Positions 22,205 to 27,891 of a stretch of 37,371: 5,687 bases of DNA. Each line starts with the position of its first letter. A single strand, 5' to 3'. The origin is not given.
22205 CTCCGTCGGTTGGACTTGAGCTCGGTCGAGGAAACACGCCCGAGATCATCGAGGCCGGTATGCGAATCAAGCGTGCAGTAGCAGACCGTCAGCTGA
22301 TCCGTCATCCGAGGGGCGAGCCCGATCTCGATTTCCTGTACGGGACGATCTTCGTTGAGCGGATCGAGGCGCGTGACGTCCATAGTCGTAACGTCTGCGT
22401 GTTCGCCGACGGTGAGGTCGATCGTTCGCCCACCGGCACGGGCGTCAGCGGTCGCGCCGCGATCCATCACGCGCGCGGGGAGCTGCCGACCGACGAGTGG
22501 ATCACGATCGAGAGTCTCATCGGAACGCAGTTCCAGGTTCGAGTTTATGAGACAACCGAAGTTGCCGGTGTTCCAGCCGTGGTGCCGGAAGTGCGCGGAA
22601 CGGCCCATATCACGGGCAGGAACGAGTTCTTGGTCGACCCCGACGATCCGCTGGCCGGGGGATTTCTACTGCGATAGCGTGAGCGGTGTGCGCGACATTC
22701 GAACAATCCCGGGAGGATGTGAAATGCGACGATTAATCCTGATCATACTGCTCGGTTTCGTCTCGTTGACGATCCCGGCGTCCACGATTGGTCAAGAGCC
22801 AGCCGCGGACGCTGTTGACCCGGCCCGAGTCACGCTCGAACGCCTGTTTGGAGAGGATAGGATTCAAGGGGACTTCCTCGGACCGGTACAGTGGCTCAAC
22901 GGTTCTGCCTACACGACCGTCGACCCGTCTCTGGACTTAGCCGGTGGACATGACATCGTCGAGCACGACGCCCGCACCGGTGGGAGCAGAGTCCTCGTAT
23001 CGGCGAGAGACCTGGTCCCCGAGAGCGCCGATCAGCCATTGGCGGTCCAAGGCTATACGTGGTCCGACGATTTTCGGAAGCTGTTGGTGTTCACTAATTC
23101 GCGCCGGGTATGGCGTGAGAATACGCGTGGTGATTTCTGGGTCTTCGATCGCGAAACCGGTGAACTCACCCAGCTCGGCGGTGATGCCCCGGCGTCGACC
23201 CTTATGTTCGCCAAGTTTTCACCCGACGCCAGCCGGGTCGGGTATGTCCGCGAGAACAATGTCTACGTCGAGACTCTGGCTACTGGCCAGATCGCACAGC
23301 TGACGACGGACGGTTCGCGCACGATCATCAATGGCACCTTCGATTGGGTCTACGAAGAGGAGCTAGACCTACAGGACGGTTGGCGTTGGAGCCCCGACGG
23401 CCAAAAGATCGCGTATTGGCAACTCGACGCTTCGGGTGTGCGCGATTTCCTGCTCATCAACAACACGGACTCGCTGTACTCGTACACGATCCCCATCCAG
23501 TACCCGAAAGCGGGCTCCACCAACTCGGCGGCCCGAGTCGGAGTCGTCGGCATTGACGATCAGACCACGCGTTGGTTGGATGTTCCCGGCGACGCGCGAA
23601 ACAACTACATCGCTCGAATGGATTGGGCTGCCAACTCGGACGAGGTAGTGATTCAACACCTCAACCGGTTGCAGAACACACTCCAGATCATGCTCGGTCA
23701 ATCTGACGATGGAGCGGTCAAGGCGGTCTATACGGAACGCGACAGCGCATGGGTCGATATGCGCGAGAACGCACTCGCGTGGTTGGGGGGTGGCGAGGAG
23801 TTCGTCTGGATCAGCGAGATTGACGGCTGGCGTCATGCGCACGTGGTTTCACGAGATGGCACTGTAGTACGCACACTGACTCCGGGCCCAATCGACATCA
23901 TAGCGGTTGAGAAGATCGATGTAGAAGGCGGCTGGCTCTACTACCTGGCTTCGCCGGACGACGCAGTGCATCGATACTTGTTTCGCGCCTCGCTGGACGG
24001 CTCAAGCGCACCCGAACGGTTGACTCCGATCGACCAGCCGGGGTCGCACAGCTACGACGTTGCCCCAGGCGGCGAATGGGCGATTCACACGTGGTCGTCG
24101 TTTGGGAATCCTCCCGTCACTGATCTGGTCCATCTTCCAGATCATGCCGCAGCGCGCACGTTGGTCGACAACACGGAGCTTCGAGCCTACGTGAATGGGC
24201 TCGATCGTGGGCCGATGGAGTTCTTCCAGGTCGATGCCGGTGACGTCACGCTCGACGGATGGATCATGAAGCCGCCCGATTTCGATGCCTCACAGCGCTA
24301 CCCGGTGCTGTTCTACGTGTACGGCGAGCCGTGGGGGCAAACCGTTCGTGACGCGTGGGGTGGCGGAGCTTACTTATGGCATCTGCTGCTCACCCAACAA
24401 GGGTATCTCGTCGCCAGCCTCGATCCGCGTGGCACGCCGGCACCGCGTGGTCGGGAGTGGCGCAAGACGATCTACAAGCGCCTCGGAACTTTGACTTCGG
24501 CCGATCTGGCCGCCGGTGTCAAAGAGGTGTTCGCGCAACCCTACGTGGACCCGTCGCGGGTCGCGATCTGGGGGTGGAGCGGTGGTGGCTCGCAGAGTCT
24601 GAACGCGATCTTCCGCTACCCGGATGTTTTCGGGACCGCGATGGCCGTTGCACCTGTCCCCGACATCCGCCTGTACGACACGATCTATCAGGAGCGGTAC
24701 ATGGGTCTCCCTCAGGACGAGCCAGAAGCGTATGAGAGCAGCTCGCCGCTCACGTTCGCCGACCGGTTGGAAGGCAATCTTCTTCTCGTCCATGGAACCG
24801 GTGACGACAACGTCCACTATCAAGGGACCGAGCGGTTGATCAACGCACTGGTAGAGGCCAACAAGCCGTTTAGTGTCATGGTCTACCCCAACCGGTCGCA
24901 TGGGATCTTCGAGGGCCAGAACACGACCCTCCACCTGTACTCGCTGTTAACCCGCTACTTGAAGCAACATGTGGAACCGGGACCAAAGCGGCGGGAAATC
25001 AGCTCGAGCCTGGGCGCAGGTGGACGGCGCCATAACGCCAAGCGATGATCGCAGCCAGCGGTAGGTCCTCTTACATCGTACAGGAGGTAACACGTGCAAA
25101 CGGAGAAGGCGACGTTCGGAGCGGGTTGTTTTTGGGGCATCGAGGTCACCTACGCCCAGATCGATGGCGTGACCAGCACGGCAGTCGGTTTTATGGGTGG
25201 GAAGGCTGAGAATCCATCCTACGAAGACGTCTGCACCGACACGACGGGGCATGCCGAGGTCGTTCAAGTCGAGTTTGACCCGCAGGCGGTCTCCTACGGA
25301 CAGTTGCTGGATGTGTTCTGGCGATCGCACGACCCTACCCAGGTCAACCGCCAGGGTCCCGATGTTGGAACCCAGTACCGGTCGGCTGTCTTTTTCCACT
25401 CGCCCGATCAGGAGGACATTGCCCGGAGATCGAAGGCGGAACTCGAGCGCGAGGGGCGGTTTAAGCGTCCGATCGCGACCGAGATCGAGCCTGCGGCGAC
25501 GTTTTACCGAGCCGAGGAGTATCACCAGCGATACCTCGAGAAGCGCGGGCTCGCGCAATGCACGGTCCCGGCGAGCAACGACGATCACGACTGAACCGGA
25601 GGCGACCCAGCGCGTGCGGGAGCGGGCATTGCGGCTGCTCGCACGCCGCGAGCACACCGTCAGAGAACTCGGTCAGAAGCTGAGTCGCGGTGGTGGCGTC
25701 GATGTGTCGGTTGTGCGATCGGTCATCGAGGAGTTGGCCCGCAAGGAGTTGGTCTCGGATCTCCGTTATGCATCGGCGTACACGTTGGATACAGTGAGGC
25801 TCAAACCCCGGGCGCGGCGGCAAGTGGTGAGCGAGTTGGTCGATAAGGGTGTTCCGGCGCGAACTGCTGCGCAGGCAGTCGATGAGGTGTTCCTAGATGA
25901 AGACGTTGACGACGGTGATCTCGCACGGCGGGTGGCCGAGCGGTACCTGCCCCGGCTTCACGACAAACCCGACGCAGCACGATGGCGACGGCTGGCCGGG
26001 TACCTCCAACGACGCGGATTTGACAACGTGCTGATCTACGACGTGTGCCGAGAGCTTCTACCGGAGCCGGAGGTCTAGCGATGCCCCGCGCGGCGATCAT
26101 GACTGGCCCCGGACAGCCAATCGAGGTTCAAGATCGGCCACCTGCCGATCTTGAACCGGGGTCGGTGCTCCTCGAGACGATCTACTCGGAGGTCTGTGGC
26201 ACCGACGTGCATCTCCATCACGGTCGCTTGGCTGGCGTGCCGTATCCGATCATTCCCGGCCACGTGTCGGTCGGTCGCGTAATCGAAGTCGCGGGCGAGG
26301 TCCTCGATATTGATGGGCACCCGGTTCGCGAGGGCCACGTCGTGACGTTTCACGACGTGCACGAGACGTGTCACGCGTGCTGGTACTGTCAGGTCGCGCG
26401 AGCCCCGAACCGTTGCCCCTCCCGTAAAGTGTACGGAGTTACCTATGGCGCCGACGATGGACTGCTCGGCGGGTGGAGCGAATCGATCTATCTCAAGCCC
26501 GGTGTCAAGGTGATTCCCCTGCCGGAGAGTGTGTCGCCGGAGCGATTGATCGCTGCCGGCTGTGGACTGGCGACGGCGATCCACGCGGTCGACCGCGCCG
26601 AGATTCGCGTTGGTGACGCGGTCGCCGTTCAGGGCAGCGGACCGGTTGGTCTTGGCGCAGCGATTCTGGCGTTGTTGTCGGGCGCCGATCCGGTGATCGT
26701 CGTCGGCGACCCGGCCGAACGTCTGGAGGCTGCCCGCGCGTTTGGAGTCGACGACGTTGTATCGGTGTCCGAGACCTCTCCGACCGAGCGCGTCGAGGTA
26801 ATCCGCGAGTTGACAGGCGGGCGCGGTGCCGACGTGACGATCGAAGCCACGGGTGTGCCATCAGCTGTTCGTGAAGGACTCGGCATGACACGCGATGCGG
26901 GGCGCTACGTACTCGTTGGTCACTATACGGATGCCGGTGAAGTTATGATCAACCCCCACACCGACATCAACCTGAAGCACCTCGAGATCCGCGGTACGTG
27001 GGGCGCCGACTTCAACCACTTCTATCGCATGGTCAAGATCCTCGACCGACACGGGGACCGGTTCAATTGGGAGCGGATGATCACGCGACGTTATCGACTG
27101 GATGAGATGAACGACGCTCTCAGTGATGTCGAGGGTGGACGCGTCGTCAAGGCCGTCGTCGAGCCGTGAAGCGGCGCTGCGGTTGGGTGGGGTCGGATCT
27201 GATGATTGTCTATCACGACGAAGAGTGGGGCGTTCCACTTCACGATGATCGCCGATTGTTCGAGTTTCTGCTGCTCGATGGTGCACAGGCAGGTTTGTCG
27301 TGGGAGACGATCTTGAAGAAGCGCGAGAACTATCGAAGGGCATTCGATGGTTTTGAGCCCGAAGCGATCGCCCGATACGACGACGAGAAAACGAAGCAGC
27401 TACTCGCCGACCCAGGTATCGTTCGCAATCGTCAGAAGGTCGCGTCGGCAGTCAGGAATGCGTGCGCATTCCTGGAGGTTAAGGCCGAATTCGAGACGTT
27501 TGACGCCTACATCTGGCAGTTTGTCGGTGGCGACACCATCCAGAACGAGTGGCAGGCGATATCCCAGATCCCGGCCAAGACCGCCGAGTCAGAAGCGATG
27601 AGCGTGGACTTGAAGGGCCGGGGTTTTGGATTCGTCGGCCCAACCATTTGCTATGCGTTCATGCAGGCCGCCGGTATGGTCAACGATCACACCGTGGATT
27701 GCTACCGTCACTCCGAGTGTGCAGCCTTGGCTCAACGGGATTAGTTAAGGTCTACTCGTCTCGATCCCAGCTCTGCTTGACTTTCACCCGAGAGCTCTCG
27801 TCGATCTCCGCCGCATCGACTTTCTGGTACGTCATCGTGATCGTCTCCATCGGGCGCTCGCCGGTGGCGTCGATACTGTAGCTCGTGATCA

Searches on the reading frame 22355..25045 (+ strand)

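Call 13: search_protein_families(library=pfam, proteins=[window:22355-25045:+])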
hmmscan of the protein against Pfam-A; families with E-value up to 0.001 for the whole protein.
window:22355-25045:+ (897 aa): 6 families
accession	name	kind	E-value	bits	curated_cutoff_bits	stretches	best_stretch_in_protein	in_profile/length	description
PF00930.27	DPPIV_N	-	9e-86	288.2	22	1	237-587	1-354/354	Dipeptidyl peptidase IV (DPP IV) N-terminal region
PF00326.27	Peptidase_S9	-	7.8e-48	163.2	22.6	1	678-873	9-210/213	Prolyl oligopeptidase family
PF01738.24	DLH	-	1.4e-06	28.5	21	1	700-857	64-194/217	Dienelactone hydrolase family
PF20434.5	BD-FAE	-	1.6e-06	28.2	26.8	0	780-832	162-215/215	BD-FAE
PF12146.15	Hydrolase_4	-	9.6e-06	25.5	27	0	679-774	27-116/239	Serine aminopeptidase, S33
PF00756.26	Esterase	-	1e-05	25.9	22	1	731-821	112-198/251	Putative esterase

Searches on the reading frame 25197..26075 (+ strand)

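Call 14: search_protein_families(library=pfam, proteins=[window:25197-26075:+])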
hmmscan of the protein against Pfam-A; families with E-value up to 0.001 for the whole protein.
window:25197-26075:+ (293 aa): 3 families
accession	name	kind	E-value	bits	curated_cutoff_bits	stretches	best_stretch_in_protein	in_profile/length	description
PF21982.2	RecX_HTH1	-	5.6e-10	39.5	26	1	141-180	2-40/40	RecX, first three-helix domain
PF21981.2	RecX_HTH3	-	9.4e-10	38.9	26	1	241-283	5-47/48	RecX, third three-helix domain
PF02631.22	RecX_HTH2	-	3.1e-06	27.8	26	1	187-227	1-41/42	RecX, second three-helix domain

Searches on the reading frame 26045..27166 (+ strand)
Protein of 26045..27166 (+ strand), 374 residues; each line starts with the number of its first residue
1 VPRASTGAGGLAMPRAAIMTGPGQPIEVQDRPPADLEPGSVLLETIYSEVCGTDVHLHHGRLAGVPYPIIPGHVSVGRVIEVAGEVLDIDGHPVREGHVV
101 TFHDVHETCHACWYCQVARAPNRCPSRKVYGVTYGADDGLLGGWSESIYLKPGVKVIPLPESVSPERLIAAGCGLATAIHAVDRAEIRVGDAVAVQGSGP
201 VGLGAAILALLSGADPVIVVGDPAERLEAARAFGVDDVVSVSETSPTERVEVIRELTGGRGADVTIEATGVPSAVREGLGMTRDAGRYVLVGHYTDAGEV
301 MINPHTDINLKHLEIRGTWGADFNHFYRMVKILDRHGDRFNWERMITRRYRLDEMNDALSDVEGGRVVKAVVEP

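Call 13: search_protein_families(library=pfam, proteins=[window:26045-27166:+])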
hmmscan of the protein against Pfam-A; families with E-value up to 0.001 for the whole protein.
window:26045-27166:+ (374 aa): 4 families
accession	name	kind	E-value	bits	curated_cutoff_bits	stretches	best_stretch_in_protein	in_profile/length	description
PF00107.32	ADH_zinc_N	-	8.8e-24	84.3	31.8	1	200-333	1-127/129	Zinc-binding dehydrogenase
PF16912.11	Glu_dehyd_C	-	6.5e-14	52.4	34.9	1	183-373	25-210/211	Glucose dehydrogenase C-terminus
PF08240.17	ADH_N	-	1.4e-13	51.5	23.5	1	38-160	2-103/104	Alcohol dehydrogenase GroES-like domain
PF13602.12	ADH_zinc_N_2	-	0.00095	20.5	27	0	234-368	2-129/134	Zinc-binding dehydrogenase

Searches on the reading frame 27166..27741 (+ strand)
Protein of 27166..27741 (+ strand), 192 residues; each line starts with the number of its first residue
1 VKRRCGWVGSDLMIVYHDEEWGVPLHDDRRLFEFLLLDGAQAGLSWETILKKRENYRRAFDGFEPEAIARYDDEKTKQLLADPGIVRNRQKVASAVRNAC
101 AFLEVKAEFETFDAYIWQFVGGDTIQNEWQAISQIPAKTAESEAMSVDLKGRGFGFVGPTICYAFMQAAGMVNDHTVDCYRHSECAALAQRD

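Call 14: search_protein_families(library=pfam, proteins=[window:27166-27741:+])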
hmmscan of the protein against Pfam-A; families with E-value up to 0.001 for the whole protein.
window:27166-27741:+ (192 aa): 1 family
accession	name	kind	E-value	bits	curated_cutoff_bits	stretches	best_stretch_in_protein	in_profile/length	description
PF03352.18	Adenine_glyco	-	5.7e-80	267.8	25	1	10-182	5-177/177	Methyladenine glycosylase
